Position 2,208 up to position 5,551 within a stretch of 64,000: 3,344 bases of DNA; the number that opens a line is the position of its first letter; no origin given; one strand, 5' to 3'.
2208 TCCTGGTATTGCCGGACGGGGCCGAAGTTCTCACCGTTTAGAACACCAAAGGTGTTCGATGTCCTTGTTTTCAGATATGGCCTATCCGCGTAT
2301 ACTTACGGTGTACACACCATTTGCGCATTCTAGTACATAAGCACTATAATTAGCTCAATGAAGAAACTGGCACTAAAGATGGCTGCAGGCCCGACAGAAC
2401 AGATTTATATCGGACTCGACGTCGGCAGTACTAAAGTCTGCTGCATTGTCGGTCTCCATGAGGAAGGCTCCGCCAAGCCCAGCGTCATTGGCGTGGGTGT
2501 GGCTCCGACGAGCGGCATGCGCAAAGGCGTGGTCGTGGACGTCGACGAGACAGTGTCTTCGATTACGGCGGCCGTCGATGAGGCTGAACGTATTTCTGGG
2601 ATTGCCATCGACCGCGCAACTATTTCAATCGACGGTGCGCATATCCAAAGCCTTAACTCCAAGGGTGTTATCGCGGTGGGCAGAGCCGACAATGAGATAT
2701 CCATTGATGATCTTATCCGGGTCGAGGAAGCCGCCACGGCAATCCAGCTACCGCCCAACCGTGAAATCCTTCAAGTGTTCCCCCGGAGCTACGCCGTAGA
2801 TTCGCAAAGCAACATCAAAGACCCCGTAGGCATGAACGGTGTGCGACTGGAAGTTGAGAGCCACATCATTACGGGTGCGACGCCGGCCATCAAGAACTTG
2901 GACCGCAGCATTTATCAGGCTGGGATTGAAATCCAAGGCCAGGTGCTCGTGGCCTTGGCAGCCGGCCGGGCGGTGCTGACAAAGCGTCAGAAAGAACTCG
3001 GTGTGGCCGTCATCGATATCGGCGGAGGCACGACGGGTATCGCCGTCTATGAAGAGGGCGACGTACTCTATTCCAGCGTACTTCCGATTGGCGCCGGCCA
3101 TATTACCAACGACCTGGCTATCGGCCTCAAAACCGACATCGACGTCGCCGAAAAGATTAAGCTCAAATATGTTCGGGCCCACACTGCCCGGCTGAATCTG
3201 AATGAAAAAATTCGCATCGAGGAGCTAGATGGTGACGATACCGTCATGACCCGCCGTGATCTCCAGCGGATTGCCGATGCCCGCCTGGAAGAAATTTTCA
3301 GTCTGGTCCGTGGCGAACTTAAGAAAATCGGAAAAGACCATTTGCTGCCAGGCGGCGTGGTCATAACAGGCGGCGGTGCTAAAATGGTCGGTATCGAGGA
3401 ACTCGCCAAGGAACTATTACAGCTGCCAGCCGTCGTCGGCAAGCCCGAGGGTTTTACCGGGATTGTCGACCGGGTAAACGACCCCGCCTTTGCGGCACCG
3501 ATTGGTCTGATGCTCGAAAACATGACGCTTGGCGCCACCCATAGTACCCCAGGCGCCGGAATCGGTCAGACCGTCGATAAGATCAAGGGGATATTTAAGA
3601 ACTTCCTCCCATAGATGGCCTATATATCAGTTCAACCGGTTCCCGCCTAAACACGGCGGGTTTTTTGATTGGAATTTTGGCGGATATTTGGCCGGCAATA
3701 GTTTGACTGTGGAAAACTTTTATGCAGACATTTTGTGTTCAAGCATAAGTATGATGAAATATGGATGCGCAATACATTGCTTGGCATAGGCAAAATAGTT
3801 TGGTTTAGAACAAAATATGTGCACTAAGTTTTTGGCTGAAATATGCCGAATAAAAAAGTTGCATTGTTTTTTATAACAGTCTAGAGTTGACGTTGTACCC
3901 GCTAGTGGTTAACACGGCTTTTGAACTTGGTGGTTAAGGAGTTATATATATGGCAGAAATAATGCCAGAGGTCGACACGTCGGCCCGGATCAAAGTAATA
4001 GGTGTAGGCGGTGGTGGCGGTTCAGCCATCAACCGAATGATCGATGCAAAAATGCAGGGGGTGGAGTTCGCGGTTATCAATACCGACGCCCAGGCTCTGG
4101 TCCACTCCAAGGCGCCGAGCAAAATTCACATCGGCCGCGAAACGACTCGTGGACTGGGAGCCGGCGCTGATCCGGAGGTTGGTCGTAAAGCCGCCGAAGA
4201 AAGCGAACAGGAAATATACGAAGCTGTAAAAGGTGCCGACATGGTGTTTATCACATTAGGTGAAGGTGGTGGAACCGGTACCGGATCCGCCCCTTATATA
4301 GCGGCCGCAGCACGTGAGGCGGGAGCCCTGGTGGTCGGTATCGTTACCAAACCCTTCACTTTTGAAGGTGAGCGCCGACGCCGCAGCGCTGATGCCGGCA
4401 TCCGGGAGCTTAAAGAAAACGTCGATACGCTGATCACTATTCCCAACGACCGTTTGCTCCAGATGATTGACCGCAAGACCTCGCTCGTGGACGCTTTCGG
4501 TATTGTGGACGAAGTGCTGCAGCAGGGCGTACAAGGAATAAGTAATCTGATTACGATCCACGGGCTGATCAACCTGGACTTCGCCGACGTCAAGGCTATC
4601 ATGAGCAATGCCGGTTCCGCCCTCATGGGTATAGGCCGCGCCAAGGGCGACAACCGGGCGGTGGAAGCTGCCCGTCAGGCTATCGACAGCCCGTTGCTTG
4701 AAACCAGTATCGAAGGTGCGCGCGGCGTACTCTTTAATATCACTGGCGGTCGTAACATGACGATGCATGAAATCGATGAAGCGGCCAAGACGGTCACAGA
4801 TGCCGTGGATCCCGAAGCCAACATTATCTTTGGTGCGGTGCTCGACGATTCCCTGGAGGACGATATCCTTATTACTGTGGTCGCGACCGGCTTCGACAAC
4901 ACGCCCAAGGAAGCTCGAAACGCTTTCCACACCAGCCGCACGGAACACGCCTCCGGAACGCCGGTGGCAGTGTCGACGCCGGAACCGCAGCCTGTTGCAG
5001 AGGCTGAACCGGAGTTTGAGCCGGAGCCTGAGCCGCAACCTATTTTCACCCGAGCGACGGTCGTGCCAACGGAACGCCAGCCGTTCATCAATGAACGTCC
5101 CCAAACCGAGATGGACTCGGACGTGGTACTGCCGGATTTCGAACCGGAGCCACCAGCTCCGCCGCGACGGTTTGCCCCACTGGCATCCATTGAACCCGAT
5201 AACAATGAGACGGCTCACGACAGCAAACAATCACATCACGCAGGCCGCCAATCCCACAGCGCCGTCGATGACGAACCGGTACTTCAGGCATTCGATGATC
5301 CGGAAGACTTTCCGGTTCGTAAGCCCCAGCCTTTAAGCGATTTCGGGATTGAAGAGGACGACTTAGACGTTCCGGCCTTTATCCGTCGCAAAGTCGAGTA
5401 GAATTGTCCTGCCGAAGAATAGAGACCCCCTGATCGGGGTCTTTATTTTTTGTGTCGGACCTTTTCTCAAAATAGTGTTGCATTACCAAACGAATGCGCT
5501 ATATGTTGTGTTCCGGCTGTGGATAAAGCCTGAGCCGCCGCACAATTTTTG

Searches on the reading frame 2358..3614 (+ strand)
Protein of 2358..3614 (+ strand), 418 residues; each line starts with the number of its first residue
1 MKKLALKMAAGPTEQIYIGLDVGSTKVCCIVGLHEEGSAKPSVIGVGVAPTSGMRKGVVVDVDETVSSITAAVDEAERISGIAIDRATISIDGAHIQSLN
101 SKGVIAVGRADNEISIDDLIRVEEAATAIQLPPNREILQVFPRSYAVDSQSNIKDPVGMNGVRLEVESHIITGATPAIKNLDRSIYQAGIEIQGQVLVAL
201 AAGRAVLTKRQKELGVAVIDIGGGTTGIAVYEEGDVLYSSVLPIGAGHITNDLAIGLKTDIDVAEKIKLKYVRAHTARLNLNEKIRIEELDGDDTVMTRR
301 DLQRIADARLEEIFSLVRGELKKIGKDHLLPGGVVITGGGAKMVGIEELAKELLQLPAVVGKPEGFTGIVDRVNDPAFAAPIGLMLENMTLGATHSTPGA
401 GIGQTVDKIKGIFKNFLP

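Call 63: search_protein_families(library=ncbifam, proteins=[window:2358-3614:+], max_evalue=0.00001)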
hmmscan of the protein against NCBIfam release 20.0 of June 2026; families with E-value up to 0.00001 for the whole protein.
window:2358-3614:+ (418 aa): 9 families
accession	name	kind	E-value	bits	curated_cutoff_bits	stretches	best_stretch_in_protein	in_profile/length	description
TIGR01174.1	ftsA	equivalog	2.3e-113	379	175.85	1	17-386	2-370/371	cell division protein FtsA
NF007009.0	PRK09472.1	equivalog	1.1e-68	232.2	409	1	13-385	6-383/420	cell division protein FtsA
NF011660.0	PRK15080.1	equivalog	1.1e-13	51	182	1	215-271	142-198/277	ethanolamine utilization protein EutJ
TIGR02529.1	EutJ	subfamily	4e-12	46.1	152.1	1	185-270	84-164/239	ethanolamine utilization protein EutJ family protein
TIGR01175.1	pilM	subfamily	2.3e-09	36.7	133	1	205-364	178-316/348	type IV pilus assembly protein PilM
NF010539.0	PRK13927.1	subfamily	1.4e-07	30.8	293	1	211-360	148-310/339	rod shape-determining protein MreB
NF007992.0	PRK10719.1-3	equivalog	3.9e-07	29.3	598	1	202-348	134-274/478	ethanolamine ammonia-lyase reactivating factor EutA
NF010540.1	PRK13929.1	exception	6.2e-07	28.8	515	1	214-360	150-308/334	rod-share determining protein MreBH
TIGR00904.1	mreB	subfamily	2.6e-06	26.8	365.75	1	211-361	147-311/334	MreB/Mrl family cell shape determining protein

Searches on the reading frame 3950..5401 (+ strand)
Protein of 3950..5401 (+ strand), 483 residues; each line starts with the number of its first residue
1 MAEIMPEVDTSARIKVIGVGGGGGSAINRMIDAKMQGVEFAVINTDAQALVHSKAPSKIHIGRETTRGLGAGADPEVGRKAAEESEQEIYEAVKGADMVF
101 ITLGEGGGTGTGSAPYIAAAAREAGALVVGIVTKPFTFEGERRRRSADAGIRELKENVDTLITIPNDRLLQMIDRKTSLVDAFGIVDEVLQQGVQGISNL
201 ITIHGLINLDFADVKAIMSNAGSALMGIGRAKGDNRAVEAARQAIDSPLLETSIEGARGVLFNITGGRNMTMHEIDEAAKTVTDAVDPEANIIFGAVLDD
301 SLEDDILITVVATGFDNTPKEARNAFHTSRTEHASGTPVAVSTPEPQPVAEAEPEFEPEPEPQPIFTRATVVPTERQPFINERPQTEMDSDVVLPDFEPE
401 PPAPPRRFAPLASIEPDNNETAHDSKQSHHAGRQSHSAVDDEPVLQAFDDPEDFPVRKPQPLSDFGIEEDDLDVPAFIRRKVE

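Call 63: search_protein_families(library=ncbifam, proteins=[window:3950-5401:+], max_evalue=0.00001)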
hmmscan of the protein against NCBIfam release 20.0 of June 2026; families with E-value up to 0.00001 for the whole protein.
window:3950-5401:+ (483 aa): 1 family
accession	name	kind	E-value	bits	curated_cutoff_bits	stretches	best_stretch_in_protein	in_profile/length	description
TIGR00065.1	ftsZ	equivalog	2e-124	415.5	295.2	1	10-325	16-334/353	cell division protein FtsZ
